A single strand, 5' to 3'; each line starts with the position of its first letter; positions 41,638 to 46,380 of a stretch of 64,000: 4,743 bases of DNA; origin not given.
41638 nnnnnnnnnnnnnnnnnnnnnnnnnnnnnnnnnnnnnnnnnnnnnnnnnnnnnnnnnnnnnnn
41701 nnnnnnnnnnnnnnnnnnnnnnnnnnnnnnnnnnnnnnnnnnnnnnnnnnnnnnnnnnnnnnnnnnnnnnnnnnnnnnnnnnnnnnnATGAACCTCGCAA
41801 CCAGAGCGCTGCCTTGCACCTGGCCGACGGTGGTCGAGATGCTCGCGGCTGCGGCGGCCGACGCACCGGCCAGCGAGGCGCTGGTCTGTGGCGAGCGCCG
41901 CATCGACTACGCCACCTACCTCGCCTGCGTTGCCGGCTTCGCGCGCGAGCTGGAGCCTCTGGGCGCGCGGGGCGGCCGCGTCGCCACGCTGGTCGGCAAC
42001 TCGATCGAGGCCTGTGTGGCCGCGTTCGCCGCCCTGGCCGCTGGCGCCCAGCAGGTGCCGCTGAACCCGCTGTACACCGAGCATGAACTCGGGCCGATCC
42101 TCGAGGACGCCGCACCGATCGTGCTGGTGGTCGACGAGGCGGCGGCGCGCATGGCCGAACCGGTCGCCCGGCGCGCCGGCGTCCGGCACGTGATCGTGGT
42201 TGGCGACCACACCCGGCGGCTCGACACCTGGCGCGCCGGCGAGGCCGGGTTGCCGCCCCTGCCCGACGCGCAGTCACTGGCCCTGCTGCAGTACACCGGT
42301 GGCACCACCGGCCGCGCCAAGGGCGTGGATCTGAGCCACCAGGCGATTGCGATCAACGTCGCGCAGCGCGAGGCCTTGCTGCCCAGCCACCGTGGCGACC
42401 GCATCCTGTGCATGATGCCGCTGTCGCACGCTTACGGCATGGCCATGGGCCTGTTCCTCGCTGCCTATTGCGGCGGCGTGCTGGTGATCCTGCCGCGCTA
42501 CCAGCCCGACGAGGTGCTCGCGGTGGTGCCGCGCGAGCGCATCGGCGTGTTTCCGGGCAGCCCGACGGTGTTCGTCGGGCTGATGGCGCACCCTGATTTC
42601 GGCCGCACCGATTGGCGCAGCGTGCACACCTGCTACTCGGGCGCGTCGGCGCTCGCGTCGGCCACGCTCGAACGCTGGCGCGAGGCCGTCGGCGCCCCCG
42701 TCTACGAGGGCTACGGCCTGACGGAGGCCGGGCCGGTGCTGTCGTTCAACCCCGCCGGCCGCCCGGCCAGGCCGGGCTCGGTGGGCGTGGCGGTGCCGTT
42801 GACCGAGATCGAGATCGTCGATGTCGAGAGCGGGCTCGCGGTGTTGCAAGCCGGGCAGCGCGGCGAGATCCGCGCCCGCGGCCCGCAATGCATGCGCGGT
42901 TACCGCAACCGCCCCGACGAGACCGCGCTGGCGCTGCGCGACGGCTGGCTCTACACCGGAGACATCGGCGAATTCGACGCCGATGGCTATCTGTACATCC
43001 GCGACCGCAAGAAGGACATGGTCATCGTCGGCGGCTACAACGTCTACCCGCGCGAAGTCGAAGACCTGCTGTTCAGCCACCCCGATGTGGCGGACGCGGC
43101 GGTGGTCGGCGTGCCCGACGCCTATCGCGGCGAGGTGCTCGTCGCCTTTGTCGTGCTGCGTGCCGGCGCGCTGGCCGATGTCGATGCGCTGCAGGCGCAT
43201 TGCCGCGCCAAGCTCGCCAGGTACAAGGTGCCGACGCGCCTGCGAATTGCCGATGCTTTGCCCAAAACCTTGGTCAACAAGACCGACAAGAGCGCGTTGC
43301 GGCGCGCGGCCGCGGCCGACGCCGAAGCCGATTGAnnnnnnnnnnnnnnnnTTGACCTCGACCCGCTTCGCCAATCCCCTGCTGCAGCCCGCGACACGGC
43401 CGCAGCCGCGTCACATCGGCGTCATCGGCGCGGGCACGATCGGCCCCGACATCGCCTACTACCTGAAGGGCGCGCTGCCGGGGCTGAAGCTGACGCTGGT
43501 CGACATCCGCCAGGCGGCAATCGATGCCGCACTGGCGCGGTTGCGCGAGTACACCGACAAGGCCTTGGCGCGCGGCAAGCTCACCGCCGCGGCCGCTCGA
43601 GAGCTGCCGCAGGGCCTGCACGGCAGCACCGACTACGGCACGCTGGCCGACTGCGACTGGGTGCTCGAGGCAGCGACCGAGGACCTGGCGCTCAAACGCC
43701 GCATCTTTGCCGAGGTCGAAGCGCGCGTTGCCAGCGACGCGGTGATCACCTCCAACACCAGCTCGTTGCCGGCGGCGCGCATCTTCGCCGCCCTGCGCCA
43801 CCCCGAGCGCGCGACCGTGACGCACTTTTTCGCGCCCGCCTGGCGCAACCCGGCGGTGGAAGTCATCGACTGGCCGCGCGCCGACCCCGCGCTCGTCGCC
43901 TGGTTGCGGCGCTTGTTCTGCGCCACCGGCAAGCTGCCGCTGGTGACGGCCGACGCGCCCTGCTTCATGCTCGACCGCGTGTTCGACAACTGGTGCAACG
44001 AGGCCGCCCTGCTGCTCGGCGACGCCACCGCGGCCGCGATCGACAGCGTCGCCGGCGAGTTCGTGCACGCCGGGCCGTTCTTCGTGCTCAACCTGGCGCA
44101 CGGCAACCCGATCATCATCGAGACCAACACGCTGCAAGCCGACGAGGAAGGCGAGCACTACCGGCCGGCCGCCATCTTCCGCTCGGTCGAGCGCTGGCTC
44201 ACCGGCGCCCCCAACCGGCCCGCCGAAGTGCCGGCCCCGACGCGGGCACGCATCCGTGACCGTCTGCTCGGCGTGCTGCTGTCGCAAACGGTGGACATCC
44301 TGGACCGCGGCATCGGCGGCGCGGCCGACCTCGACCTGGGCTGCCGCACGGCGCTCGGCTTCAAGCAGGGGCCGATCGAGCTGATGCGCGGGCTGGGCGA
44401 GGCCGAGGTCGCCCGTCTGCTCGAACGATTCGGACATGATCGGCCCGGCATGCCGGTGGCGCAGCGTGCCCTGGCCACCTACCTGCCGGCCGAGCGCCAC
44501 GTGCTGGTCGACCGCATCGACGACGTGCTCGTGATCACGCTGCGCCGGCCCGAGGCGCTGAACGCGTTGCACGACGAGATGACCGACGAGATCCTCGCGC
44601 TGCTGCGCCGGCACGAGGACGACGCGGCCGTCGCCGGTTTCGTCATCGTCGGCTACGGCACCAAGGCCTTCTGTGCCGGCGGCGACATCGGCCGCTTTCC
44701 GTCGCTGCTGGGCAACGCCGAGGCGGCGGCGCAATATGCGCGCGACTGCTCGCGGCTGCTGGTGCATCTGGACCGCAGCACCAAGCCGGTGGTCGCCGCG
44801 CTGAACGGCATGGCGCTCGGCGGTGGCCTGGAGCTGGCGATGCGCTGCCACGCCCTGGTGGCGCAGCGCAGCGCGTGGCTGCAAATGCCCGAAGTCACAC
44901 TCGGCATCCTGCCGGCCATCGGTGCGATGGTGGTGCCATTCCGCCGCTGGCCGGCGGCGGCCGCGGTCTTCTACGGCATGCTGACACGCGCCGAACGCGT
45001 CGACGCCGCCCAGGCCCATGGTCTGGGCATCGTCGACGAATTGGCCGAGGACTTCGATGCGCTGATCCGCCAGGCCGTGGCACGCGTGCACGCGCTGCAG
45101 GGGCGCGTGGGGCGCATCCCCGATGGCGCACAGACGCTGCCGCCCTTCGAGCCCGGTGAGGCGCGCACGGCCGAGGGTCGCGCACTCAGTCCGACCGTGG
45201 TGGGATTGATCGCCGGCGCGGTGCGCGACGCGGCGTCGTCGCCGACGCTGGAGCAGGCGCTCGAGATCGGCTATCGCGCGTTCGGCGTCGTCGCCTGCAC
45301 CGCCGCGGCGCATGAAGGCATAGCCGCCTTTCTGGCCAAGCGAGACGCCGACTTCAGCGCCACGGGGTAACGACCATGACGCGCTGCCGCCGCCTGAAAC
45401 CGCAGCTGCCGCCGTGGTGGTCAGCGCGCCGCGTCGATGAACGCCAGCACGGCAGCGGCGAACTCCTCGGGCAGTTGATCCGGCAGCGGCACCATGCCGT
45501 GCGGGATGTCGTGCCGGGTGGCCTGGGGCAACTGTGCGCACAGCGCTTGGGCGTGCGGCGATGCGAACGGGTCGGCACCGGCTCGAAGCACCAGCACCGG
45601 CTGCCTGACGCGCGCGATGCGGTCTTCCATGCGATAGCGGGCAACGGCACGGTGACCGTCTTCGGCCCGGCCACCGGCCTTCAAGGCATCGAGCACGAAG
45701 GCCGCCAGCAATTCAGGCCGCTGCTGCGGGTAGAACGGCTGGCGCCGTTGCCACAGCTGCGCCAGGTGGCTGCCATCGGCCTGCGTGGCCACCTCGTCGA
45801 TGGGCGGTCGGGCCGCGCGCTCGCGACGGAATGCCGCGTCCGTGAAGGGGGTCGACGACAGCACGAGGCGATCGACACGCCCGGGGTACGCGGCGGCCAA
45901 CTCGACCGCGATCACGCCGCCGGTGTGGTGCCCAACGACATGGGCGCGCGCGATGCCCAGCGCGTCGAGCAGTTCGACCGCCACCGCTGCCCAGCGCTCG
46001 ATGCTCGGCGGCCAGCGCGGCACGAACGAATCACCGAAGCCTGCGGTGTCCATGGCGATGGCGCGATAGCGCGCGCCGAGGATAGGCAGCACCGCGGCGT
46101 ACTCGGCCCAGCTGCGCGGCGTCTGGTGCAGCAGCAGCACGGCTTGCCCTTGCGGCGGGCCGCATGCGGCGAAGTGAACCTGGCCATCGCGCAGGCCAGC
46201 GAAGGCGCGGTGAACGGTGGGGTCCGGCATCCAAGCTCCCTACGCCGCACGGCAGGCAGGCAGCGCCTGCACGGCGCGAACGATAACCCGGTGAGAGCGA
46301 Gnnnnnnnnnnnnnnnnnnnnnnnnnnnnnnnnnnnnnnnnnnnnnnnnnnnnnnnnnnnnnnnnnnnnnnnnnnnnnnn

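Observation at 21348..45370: Complete iaa-type anaerobic auxin (indole-3-acetate) degradation operon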

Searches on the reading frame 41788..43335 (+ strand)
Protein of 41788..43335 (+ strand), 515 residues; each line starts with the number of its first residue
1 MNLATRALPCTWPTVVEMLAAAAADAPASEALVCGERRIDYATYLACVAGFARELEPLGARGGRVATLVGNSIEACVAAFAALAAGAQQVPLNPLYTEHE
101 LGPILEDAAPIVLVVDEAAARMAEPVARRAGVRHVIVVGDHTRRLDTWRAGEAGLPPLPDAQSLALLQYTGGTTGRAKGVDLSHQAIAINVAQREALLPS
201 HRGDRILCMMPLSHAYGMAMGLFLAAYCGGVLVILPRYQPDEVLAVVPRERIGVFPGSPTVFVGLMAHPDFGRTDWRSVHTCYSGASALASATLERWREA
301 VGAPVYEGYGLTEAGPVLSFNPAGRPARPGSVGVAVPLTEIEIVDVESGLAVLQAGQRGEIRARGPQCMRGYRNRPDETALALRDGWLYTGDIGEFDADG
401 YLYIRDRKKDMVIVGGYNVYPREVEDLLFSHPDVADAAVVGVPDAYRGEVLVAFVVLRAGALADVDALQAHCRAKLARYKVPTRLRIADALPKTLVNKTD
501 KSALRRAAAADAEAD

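Call 7: search_protein_families(library=pfam, proteins=[window:41788-43335:+])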
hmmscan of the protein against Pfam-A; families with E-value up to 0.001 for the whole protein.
window:41788-43335:+ (515 aa): 2 families
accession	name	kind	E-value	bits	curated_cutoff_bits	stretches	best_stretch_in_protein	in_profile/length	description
PF00501.34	AMP-binding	-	1e-77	262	29.9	1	21-372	3-383/384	AMP-binding enzyme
PF13193.12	AMP-binding_C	-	1e-21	78.1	24.5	1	423-494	1-72/76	AMP-binding enzyme C-terminal domain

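Call 30: search_protein_families(library=ncbifam, proteins=[window:41788-43335:+], max_evalue=1e-10)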
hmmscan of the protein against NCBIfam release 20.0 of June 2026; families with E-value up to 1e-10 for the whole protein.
window:41788-43335:+ (515 aa): 101 families (the best 25 are shown)
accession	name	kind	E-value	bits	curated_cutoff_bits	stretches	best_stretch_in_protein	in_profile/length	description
NF004837.0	PRK06187.1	subfamily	5.1e-122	407.8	476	1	14-512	9-526/531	long-chain-fatty-acid--CoA ligase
NF004114.0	PRK05605.1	equivalog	2.9e-119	399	766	2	157-507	216-568/575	long-chain-fatty-acid--CoA ligase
NF005463.0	PRK07059.1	subfamily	3.4e-98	329.4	869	2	161-506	203-554/557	long-chain-fatty-acid--CoA ligase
NF005220.0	PRK06710.1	equivalog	1.1e-97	327.5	1116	1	162-502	206-547/563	long-chain-fatty-acid--CoA ligase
NF006182.0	PRK08316.1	subfamily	9.5e-97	324.6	663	1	14-510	12-519/523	fatty acyl-CoA synthetase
NF005702.0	PRK07514.1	subfamily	1.6e-96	323.7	558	1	19-508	9-500/506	malonyl-CoA synthase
NF005801.1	PRK07656.1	equivalog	1.3e-94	317.6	657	1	14-505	2-500/500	FadD3 family acyl-CoA ligase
NF006523.0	PRK08974.1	equivalog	3e-93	312.9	884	1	161-511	205-556/561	long-chain-fatty-acid--CoA ligase FadD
NF004229.0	PRK05677.1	subfamily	5.7e-93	312.3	879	1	159-510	204-557/563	long-chain-fatty-acid--CoA ligase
NF006181.0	PRK08314.1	subfamily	3.8e-92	309.4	705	2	159-508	201-554/563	long-chain-fatty-acid--CoA ligase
NF009139.0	PRK12492.1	equivalog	2e-89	300.5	1018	1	162-507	207-561/562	long-chain-fatty-acid--CoA ligase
NF005714.0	PRK07529.1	subfamily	8.4e-88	295.3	632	1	126-512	185-580/640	acyl-CoA synthetase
NF004822.0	PRK06178.1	equivalog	1.3e-86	291.4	782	2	158-509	209-568/571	acyl-CoA synthetase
NF009233.0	PRK12583.1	subfamily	3.9e-86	289.6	832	1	167-511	206-553/558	fatty acid CoA ligase family protein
TIGR03205.1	pimA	equivalog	4.1e-86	289.5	705.6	1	14-505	22-541/541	dicarboxylate--CoA ligase PimA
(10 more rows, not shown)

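Call 61: search_solved_structures(query=window:41788-43335:+, max_evalue=1e-40)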
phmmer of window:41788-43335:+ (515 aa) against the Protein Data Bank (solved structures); distinct sequences matched with E-value up to 1e-40: 58.
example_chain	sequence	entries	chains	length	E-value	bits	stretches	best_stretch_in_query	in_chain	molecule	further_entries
4gxq_A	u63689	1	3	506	1.9e-71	244.4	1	37-506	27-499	Malonyl CoA synthetase, Benzoate-CoA ligase Chimeric protein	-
4fuq_A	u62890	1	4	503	5.8e-71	242.8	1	37-506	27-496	Malonyl CoA synthetase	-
4gxr_A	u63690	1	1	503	1.5e-70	241.4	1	37-506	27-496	Malonyl CoA synthetase, Benzoate-CoA ligase Chimeric protein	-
4fut_A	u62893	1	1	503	5e-70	239.7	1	37-506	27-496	Malonyl CoA synthetase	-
8weu_A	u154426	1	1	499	2.5e-66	227.5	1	26-507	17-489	Fatty-acyl-CoA synthase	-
8wev_A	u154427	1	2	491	3.9e-66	226.8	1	26-506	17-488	Feruloyl-CoA Synthetase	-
8ivi_A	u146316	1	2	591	1.8e-62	214.8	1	31-506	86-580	Medium/long-chain-fatty-acid--CoA ligase FadD8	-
3a9u_A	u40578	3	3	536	3.7e-62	213.7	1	50-504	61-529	4-coumarate--CoA ligase | 4-coumarate:CoA ligase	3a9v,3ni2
3r44_A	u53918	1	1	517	9.9e-62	212.3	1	26-509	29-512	fatty acyl CoA synthetase FADD13 (FATTY-ACYL-CoA SYNTHETASE)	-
5ie0_A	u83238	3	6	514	2.6e-61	210.9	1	34-501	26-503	Oxalate--CoA ligase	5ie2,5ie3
6sq8_A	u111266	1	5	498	1.2e-59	205.4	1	55-505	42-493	Fatty acid CoA ligase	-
5bsm_A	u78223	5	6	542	1.4e-59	205.2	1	65-510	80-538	4-coumarate--CoA ligase 2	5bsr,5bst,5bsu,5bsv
5bsw_A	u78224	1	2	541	5.9e-59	203.2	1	65-510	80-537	4-coumarate--CoA ligase 2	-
5u95_A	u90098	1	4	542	9.5e-59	202.5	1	65-510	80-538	4-coumarate--CoA ligase 2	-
6h1b_A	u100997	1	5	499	1.1e-58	202.3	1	55-505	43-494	Fatty acid CoA ligase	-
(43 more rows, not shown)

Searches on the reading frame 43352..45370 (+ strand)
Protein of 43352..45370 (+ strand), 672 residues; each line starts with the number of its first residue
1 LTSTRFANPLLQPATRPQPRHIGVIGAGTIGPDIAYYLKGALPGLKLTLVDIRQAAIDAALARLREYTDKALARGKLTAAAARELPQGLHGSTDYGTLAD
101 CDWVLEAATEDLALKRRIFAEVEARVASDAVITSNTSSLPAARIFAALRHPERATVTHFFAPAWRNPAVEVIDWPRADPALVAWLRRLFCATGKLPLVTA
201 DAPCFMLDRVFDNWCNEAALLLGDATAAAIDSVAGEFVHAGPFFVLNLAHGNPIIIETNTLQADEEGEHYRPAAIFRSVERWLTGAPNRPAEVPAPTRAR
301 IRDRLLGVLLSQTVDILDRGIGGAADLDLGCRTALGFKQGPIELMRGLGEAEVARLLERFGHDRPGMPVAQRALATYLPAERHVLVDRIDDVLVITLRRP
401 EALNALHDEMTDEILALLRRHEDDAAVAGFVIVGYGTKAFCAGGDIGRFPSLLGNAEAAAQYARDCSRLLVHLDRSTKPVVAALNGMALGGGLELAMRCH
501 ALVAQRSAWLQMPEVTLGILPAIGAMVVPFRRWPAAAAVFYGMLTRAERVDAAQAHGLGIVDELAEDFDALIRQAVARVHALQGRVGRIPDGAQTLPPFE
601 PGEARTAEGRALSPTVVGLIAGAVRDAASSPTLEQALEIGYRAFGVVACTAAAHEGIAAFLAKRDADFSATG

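Call 7: search_protein_families(library=pfam, proteins=[window:43352-45370:+])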
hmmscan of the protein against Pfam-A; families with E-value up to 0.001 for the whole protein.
window:43352-45370:+ (672 aa): 4 families
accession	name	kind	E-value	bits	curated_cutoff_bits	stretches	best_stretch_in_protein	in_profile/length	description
PF02737.24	3HCDH_N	-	9e-43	146.7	22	1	21-201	1-179/180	3-hydroxyacyl-CoA dehydrogenase, NAD binding domain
PF00378.25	ECH_1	-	1.7e-37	129.6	27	1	391-582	5-190/251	Enoyl-CoA hydratase/isomerase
PF16113.10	ECH_2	-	7.1e-36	124.8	27.2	1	393-567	2-174/335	Enoyl-CoA hydratase/isomerase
PF00725.27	3HCDH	-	2.6e-07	31.5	22.1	0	303-362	5-64/97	3-hydroxyacyl-CoA dehydrogenase, C-terminal domain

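Call 30: search_protein_families(library=ncbifam, proteins=[window:43352-45370:+], max_evalue=1e-10)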
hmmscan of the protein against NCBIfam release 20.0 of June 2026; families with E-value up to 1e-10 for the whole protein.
window:43352-45370:+ (672 aa): 79 families (the best 25 are shown)
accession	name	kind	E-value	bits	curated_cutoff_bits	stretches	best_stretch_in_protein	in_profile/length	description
NF008363.0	PRK11154.1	equivalog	1.2e-64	218.7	869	2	20-232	310-522/708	fatty acid oxidation complex subunit alpha FadJ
NF008727.0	PRK11730.1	equivalog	3.4e-60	204.2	870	2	18-235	312-528/717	fatty acid oxidation complex subunit alpha FadB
TIGR02441.1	fa_ox_alpha_mit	equivalog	3.6e-55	187.3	964.65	2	379-578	10-209/737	fatty acid oxidation complex subunit alpha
TIGR02440.1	FadJ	equivalog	1e-54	186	968.45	2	20-237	305-522/699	fatty acid oxidation complex subunit alpha FadJ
NF006124.0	PRK08268.1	subfamily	9.7e-50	170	508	1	18-236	6-224/507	3-hydroxyacyl-CoA dehydrogenase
TIGR02437.1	FadB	equivalog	2.4e-49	168.4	933.55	2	20-236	314-529/714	fatty acid oxidation complex subunit alpha FadB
NF004474.0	PRK05808.1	subfamily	4.6e-39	134.4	408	1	21-278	5-264/283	3-hydroxybutyryl-CoA dehydrogenase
TIGR02279.1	PaaC-3OHAcCoADH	equivalog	1.6e-38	132.8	669.4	1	21-233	7-219/503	3-hydroxyacyl-CoA dehydrogenase PaaH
NF051848.1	EnCoAHydtEchA19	equivalog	1.2e-37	129.9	400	1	383-573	1-189/258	enoyl-CoA hydratase EchA19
NF006722.0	PRK09260.1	equivalog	1.7e-35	122.6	429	1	21-275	4-260/289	3-hydroxyacyl-CoA dehydrogenase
NF006007.0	PRK08138.1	subfamily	2.1e-35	122.3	355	1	384-576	9-194/261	enoyl-CoA hydratase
NF004517.0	PRK05862.1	equivalog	4.2e-35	121.5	396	1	382-577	4-191/257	enoyl-CoA hydratase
NF007239.0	PRK09674.1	equivalog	1.7e-34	119.5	371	1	383-567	5-182/257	2,3-dehydroadipyl-CoA hydratase PaaF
NF004699.0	PRK06035.1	equivalog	2.4e-34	118.9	500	1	20-248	4-237/294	3-hydroxyacyl-CoA dehydrogenase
NF005803.0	PRK07658.1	equivalog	6.1e-34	117.6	313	1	388-575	8-189/257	enoyl-CoA hydratase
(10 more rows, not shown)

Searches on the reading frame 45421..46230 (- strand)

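Call 7: search_protein_families(library=pfam, proteins=[window:45421-46230:-])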
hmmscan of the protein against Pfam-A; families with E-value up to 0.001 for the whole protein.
window:45421-46230:- (269 aa): 3 families
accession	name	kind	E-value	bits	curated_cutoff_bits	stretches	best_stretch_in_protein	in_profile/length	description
PF00561.26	Abhydrolase_1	-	3.3e-20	73.2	25.8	1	30-245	2-236/245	alpha/beta hydrolase fold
PF12697.13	Abhydrolase_6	-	4.1e-12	47.7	26.3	1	31-260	1-217/217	Alpha/beta hydrolase family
PF12146.15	Hydrolase_4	-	3.2e-10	40.1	27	1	30-235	6-218/239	Serine aminopeptidase, S33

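Call 68: search_protein_families(library=ncbifam, proteins=[window:45421-46230:-], max_evalue=0.00001)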
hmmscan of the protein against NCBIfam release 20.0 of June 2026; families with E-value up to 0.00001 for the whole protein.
window:45421-46230:- (269 aa): 22 families
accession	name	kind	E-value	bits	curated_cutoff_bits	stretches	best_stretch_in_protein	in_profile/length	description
NF051488.1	bifunc_PcaDC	exception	1.4e-23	83.6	390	1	19-267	3-252/375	bifunctional 3-oxoadipate enol-lactonase/4-carboxymuconolactone decarboxylase PcaDC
TIGR02427.1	protocat_pcaD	equivalog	8e-23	81.1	255.85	1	18-265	2-250/251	3-oxoadipate enol-lactonase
NF045632.1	hydroxlase_HsaD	equivalog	5.8e-19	68.1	400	1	10-125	16-135/290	4,5:9,10-diseco-3-hydroxy-5,9,17-trioxoandrosta-1(10),2-diene-4-oate hydrolase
NF011457.0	PRK14875.1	equivalog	8e-16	58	307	1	12-125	116-229/372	acetoin dehydrogenase dihydrolipoyllysine-residue acetyltransferase subunit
TIGR03611.1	RutD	equivalog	8.2e-16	58.1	238.5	1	41-124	26-110/258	pyrimidine utilization protein D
NF050089.1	i_nPHAscl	equivalog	1.1e-14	54.2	300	1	28-126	18-116/288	intracellular short-chain-length polyhydroxyalkanoate depolymerase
NF002043.0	PRK00870.1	subfamily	5.8e-14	52.2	265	1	17-265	35-298/302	haloalkane dehalogenase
NF002938.0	PRK03592.1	equivalog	1.1e-12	47.9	241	1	12-127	16-129/298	haloalkane dehalogenase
TIGR03343.1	biphenyl_bphD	equivalog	1.1e-12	47.7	462.15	1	11-125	15-132/282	2-hydroxy-6-oxo-6-phenylhexa-2,4-dienoate hydrolase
TIGR03056.1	bchO_mg_che_rel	equivalog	1.2e-11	44.2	172.55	1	19-118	19-119/278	alpha/beta fold hydrolase BchO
NF051487.1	bifunc_PcaCD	exception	2e-11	43.6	430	1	40-266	184-412/413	bifunctional 4-carboxymuconolactone decarboxylase/3-oxoadipate enol-lactonase PcaCD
NF002873.0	PRK03204.1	equivalog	3.5e-11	43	466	1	15-131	23-138/286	haloalkane dehalogenase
NF004514.1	PRK05855.1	equivalog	1.7e-10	40.1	455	1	19-267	13-289/578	SDR family oxidoreductase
TIGR02240.1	PHA_depoly_arom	equivalog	1.5e-09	37.6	250.6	1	51-128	48-125/276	poly(3-hydroxyalkanoate) depolymerase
TIGR03695.1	menH_SHCHC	equivalog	6.3e-09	35.6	208.55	1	29-141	3-120/252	2-succinyl-6-hydroxy-2,4-cyclohexadiene-1-carboxylate synthase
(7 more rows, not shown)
